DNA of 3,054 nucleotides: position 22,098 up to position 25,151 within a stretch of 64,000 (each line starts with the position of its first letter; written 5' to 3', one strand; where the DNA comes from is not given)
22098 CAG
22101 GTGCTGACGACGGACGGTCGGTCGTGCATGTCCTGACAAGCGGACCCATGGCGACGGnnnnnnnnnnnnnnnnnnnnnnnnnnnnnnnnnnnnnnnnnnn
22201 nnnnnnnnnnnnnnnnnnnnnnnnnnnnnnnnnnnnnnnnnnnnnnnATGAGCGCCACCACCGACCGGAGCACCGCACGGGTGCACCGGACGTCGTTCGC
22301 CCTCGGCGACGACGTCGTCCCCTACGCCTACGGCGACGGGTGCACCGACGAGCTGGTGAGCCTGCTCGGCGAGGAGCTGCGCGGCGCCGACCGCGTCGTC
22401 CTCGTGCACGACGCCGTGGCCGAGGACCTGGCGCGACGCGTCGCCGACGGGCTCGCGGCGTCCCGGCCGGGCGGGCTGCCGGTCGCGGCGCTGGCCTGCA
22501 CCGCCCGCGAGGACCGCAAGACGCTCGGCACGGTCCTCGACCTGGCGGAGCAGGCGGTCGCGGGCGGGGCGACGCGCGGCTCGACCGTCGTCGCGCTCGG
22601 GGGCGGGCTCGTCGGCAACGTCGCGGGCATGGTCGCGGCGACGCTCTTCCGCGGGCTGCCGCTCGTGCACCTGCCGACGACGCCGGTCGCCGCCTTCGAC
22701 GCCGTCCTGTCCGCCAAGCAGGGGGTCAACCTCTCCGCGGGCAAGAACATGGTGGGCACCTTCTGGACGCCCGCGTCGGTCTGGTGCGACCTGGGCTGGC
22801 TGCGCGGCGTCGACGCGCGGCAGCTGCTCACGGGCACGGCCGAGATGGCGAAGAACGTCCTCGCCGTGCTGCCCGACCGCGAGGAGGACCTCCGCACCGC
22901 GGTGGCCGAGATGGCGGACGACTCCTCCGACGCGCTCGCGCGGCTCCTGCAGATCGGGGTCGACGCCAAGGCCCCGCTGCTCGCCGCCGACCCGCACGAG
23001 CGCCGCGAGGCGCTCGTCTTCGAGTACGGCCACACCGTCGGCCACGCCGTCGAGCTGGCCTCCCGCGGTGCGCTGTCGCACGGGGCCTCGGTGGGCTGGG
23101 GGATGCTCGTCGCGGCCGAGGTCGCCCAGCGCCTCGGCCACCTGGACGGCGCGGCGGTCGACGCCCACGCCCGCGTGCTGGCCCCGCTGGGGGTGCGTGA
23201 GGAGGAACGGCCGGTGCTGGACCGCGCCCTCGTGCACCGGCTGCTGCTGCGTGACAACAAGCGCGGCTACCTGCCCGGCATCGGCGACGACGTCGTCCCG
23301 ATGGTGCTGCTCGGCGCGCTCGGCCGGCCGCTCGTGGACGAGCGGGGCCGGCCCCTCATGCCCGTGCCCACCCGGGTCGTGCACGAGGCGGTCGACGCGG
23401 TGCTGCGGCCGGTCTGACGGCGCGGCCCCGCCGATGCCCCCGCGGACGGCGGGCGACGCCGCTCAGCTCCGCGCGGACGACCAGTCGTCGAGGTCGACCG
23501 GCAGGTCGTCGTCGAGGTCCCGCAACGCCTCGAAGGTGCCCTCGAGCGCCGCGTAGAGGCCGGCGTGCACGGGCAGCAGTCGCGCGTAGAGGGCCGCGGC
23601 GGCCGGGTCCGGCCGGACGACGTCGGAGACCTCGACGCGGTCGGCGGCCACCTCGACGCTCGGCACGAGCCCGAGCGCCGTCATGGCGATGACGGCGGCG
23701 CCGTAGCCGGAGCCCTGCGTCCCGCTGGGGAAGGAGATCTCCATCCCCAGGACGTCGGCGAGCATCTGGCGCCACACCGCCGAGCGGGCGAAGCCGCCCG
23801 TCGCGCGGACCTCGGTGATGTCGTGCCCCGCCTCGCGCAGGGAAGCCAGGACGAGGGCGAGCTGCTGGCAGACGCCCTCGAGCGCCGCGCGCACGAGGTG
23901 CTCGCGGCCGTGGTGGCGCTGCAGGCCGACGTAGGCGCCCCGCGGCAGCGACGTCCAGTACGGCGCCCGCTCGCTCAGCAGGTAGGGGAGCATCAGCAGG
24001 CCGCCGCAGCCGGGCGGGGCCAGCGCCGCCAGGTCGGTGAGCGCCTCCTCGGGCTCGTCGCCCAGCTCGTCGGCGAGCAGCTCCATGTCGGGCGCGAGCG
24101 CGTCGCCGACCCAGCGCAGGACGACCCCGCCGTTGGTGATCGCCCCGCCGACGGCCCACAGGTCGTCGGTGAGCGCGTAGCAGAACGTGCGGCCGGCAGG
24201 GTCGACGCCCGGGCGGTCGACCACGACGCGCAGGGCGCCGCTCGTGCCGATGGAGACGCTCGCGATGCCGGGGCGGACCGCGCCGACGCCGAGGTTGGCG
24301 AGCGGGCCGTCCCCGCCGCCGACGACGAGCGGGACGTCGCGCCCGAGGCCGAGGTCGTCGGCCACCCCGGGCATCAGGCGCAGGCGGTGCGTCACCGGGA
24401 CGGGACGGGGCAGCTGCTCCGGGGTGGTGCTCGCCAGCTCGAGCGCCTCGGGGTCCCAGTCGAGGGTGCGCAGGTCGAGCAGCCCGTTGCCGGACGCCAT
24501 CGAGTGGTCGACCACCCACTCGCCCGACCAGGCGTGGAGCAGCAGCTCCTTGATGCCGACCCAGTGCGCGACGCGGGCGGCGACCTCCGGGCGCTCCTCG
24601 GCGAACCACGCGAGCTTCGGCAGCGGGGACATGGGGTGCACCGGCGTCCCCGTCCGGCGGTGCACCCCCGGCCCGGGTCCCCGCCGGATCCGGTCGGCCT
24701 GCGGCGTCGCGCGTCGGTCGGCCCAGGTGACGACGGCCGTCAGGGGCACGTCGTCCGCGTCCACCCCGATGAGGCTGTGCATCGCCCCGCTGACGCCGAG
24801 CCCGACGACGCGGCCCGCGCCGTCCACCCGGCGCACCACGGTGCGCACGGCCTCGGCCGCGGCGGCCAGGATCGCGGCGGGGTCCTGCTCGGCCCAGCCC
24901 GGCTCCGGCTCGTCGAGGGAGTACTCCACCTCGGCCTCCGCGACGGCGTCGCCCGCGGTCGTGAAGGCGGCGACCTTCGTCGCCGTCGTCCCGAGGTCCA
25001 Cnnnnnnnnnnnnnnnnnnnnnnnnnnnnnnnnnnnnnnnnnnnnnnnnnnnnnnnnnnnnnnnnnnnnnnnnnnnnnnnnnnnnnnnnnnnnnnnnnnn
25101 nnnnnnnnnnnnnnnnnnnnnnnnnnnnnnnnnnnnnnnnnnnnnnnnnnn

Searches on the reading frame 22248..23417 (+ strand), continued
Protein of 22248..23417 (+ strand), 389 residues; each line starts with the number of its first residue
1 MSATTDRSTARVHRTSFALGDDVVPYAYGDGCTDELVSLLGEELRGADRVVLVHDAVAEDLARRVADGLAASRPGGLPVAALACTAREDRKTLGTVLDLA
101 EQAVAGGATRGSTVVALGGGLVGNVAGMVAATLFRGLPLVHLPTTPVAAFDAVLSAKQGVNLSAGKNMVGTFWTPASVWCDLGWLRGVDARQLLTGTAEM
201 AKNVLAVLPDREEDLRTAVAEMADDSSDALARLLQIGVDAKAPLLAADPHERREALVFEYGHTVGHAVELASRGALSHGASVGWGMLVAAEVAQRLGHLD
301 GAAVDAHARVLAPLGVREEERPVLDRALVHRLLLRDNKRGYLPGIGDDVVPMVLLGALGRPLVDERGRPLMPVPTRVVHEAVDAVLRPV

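Call 33: find_related_loci(query=A1, collection=genome_contigs, flank=10000)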
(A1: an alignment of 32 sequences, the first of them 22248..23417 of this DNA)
Query A1 (389 aa) in genome_contigs; peptide patterns used: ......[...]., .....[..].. (x = any residue, [..] = any of these).
600 stretches matched a pattern (row limit reached: there are more); 580 encode a relative of the query (tblastn E <= 1e-3); the best 80 are kept; 80 distinct loci.
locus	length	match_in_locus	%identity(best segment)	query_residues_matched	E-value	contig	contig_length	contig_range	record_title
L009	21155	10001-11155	79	1-389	0e+0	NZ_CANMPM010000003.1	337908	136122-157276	Uncultured Pseudokineococcus sp. isolate 2-287.fasta NODE_3, whole genome shotgun sequence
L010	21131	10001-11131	51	7-386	3e-100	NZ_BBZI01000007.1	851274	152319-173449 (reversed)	Streptomyces abyssomicinicus strain CHI39, whole genome shotgun sequence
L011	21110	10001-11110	49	14-386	5e-99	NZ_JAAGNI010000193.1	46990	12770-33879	Streptomyces sp. SID9727 contig-14, whole genome shotgun sequence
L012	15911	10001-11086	50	24-388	2e-88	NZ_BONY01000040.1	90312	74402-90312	Rhizocola hellebori strain NBRC 109834 sequence040, whole genome shotgun sequence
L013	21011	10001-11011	51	16-355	6e-85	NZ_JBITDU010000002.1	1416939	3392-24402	Dactylosporangium sp. NPDC051541 NPDC051541_128_E12.ctg-0002, whole genome shotgun sequence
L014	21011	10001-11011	50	16-355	5e-81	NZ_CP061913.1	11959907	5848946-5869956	Dactylosporangium vinaceum strain NRRL B-16297 chromosome, complete genome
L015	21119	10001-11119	37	2-378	6e-70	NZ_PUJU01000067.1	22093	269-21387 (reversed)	Photorhabdus tasmaniensis strain T327 scaffold_0067, whole genome shotgun sequence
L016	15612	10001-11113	33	13-389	1e-68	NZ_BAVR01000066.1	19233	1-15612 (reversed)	Acetivibrio straminisolvens JCM 21531, whole genome shotgun sequence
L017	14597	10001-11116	33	12-389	4e-68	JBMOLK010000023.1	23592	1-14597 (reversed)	MAG: Bacillota bacterium isolate Betzabe_MAG022 MAG022_23, whole genome shotgun sequence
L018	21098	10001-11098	40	14-386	5e-67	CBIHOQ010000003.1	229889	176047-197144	MAG TPA_asm: uncultured Burkholderiaceae bacterium isolate SRR18156212_maxbin2_2 genome assembly, contig: ERZ27336872.64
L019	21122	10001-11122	39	6-386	5e-65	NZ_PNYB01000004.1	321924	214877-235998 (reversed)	Trinickia soli strain GP25-8 NODE_4_length_321924_cov_23.5373_ID_2215, whole genome shotgun sequence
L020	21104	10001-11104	39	12-386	3e-63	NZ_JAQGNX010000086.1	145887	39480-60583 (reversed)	MAG: Pseudomonas sp. isolate RYN_598 scaffold_790743, whole genome shotgun sequence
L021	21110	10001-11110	42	8-386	5e-62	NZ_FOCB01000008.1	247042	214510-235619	Pseudomonas sp. ok272, whole genome shotgun sequence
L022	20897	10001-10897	44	88-388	4e-55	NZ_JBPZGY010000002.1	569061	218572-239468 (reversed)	Roseateles sp. DB2 contig2, whole genome shotgun sequence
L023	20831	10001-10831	40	88-362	2e-43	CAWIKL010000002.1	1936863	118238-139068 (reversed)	MAG: uncultured Acidobacteriota bacterium isolate MFD04967.bin.1.6 genome assembly, contig: contig_26998, whole genome s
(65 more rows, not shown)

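Call 82: predict_structure(alignment_id=A1)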
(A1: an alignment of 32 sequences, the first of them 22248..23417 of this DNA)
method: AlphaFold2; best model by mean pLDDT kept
length: 389 residues; sequences in the alignment: 32
mean_pLDDT: 91.6   pTM: 0.89
mean pLDDT of the five models: 91.6, 91.3, 89.6, 89.3, 88.7
residues with pLDDT >= 90: 304; 70-90: 65; 50-70: 10; < 50: 10
segments of 3 or more residues with pLDDT < 50: 1-8
pLDDT, mean of each block of 10 residues (from residue 1): 45 93 95 96 96 97 98 95 92 94 98 97 93 94 95 80 63 87 90 93 98 96 89 96 93 93 96 92 98 98 97 89 94 88 89 98 94 97 89
secondary structure, 60 per line:
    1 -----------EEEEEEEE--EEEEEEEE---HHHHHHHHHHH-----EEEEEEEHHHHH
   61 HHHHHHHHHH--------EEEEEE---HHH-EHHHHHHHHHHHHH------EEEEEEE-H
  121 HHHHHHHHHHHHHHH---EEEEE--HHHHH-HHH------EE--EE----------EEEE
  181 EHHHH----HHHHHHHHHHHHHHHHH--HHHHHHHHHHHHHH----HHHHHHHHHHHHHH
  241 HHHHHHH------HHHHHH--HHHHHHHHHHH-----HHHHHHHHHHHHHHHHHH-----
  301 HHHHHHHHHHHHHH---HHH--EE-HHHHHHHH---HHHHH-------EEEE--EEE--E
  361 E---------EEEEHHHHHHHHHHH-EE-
elements in order: E12-19 E22-29 H33-43 E49-55 H56-70 E79-84 H93-105 E112-118 H120-135 E139-143 H146-150 E177-181 H182-185 H190-206 H209-222 H227-247 H254-259 H262-272 H278-295 H301-314 H326-333 H337-341 E349-352 E355-357 E371-374 H375-385

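Call 84: fold_search(model_id=the predicted structure, library=pdb)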
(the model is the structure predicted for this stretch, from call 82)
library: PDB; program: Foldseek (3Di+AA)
matches with E <= 10: 1471; with E <= 0.001: 134
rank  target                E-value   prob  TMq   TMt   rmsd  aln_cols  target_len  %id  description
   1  2gru_A                1.0e-29  1.00  0.85  0.89   2.6       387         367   32  Crystal structure of 2-deoxy-scyllo-inosose synthase complexed with carbaglucose-6-phosphate, NAD+ and Co2+ (released 2007-05-08)
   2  2d2x_B                1.0e-29  1.00  0.82  0.90   2.6       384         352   31  Crystal structure of 2-deoxy-scyllo-inosose synthase (released 2006-10-03)
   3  2gru_B                1.3e-29  1.00  0.82  0.89   3.0       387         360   32  Crystal structure of 2-deoxy-scyllo-inosose synthase complexed with carbaglucose-6-phosphate, NAD+ and Co2+ (released 2007-05-08)
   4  2d2x_A                6.0e-29  1.00  0.82  0.91   2.7       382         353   31  Crystal structure of 2-deoxy-scyllo-inosose synthase (released 2006-10-03)
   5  3qbe                  5.7e-26  1.00  0.82  0.90   2.7       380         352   29  Crystal structure of the 3-Dehydroquinate Synthase (aroB) from Mycobacterium tuberculosis (released 2012-01-18)
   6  3qbd_B                1.0e-24  1.00  0.79  0.89   2.9       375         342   30  3-Dehydroquinate Synthase (aroB) from Mycobacterium tuberculosis in complex with NAD (released 2012-01-18)
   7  3qbd_A                2.9e-24  1.00  0.80  0.90   2.7       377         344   30  3-Dehydroquinate Synthase (aroB) from Mycobacterium tuberculosis in complex with NAD (released 2012-01-18)
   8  6c5c_B                6.3e-23  1.00  0.76  0.77   5.5       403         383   24  Crystal structure of the 3-dehydroquinate synthase (DHQS) domain of Aro1 from Candida albicans SC5314 in complex with  (released 2018-01-24)
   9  3okf_A                6.6e-23  1.00  0.78  0.84   3.7       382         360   26  2.5 Angstrom Resolution Crystal Structure of 3-Dehydroquinate Synthase (aroB) from Vibrio cholerae (released 2010-09-08)
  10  6lk2_B                9.6e-23  1.00  0.80  0.87   3.0       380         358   23  Crystal structure of Providencia alcalifaciens 3-dehydroquinate synthase (DHQS) in complex with Mg2+, NAD and chloroge (released 2020-07-29)
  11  1nua_A                1.5e-22  1.00  0.77  0.78   4.0       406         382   22  Crystal structure of 3-dehydroquinate synthase (DHQS) in complex with ZN2+ (released 2003-03-18)
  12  3okf_B                1.6e-22  1.00  0.81  0.89   2.8       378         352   26  2.5 Angstrom Resolution Crystal Structure of 3-Dehydroquinate Synthase (aroB) from Vibrio cholerae (released 2010-09-08)
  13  6lla_B                1.6e-22  1.00  0.82  0.87   3.0       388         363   24  Crystal structure of Providencia alcalifaciens 3-dehydroquinate synthase (DHQS) in complex with Mg2+ and NAD (released 2020-07-29)
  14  6lk2_A                2.1e-22  1.00  0.80  0.87   3.0       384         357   23  Crystal structure of Providencia alcalifaciens 3-dehydroquinate synthase (DHQS) in complex with Mg2+, NAD and chloroge (released 2020-07-29)
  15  5eks_B                2.3e-22  1.00  0.80  0.87   3.0       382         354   25  Structure of 3-dehydroquinate synthase from Acinetobacter baumannii in complex with NAD (released 2015-12-02)
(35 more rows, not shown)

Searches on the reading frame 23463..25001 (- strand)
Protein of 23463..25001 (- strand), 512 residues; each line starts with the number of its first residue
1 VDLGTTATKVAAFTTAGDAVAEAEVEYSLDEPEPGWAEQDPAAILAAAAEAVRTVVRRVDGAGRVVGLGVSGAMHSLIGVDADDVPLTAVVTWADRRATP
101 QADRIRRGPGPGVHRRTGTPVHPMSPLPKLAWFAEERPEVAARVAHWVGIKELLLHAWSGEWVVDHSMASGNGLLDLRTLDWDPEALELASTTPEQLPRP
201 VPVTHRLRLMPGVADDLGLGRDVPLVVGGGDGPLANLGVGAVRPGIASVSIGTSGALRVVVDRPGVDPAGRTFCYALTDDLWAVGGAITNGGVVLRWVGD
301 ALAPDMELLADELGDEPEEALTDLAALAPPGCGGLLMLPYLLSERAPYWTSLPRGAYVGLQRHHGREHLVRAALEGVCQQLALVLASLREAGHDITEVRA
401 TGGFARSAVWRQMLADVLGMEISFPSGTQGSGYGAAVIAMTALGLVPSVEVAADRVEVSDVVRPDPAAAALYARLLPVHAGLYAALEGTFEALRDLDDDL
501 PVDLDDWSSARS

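Call 5: search_protein_families(library=pfam, proteins=[window:23463-25001:-])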
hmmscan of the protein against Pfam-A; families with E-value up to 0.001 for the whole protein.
window:23463-25001:- (512 aa): 2 families
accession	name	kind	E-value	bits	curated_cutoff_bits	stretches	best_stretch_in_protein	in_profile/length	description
PF00370.27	FGGY_N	-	1.5e-52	179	28.8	1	1-238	5-245/245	FGGY family of carbohydrate kinases, N-terminal domain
PF02782.22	FGGY_C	-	3.7e-33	115.4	27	1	248-442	2-197/198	FGGY family of carbohydrate kinases, C-terminal domain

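Call 6: search_protein_families(library=ncbifam, proteins=[window:23463-25001:-])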
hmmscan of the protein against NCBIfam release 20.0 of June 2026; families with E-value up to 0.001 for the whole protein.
window:23463-25001:- (512 aa): 12 families
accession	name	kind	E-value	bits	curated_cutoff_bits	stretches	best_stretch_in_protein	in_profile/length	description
TIGR01314.1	gntK_FGGY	equivalog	1.5e-133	446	648.55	1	1-495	5-502/505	gluconokinase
TIGR01312.1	XylB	equivalog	2.1e-87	293.7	380.25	1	1-483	3-480/481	xylulokinase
NF011601.0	PRK15027.1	equivalog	4.5e-49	167.1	912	1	1-483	5-476/484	xylulokinase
TIGR01311.1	glycerol_kin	equivalog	1.4e-48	165.5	590.35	1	1-464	6-472/496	glycerol kinase GlpK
NF000756.0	PRK00047.1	subfamily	1.7e-39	135.5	498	1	1-464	10-473/502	glycerol kinase GlpK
NF008187.0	PRK10939.1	equivalog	3e-36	125.1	528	1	1-475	9-492/521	autoinducer-2 kinase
TIGR02628.1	fuculo_kin_coli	equivalog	3.5e-32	112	470.9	1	1-458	6-457/465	L-fuculokinase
NF003154.0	PRK04123.1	equivalog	1.2e-24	86.9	428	1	209-482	255-533/554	ribulokinase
TIGR01315.1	5C_CHO_kinase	subfamily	1e-16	60.7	408.7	2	334-460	380-509/541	FGGY family pentulose kinase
TIGR01234.1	L-ribulokinase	equivalog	4.8e-16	58.6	583.25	1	29-475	42-519/536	ribulokinase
NF007925.0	PRK10640.1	equivalog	2.2e-07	29.7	639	1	52-200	60-210/489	rhamnulokinase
TIGR02627.1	rhamnulo_kin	equivalog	2.3e-07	29.7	527.95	1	52-203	54-207/454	rhamnulokinase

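Call 38: search_solved_structures(query=window:23463-25001:-, max_evalue=1e-20)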
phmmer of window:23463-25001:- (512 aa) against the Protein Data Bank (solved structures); distinct sequences matched with E-value up to 1e-20: 28.
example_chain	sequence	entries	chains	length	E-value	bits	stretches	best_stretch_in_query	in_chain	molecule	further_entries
3gbt_A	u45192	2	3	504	9e-93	315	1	1-493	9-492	Gluconate kinase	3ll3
5vm1_A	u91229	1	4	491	8.1e-52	179.8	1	1-487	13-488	Xylulokinase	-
2itm_A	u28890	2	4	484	6e-45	157.2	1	1-450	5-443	Xylulose kinase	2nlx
3ifr_A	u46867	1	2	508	6.2e-42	147.2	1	1-494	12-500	Carbohydrate kinase, FGGY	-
2dpn_A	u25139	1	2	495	4.2e-40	141.2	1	1-473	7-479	Glycerol kinase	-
2zf5_O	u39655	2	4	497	6.9e-38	133.9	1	1-444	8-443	Glycerol kinase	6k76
6k78_A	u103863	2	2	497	9.3e-38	133.4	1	1-444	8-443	Glycerol kinase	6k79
6k78_B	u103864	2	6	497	1.2e-37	133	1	1-444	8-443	Glycerol kinase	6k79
5ya0_A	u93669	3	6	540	7e-35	124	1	1-473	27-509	Autoinducer-2 kinase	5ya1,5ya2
6ude_A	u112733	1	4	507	1.9e-32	115.9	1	1-451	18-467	Glycerol kinase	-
5gn5_A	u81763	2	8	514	1.4e-31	113.1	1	2-451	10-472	Glycerol kinase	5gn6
3wxi_A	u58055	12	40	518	1.4e-31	113.1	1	2-451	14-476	Glycerol kinase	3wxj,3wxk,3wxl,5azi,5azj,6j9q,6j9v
3g25_A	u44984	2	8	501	9.6e-31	110.3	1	2-452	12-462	Glycerol kinase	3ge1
3ezw_A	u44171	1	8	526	1.7e-30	109.5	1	1-464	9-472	Glycerol kinase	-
1bu6_O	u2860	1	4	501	2.2e-30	109.1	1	1-464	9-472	PROTEIN (GLYCEROL KINASE)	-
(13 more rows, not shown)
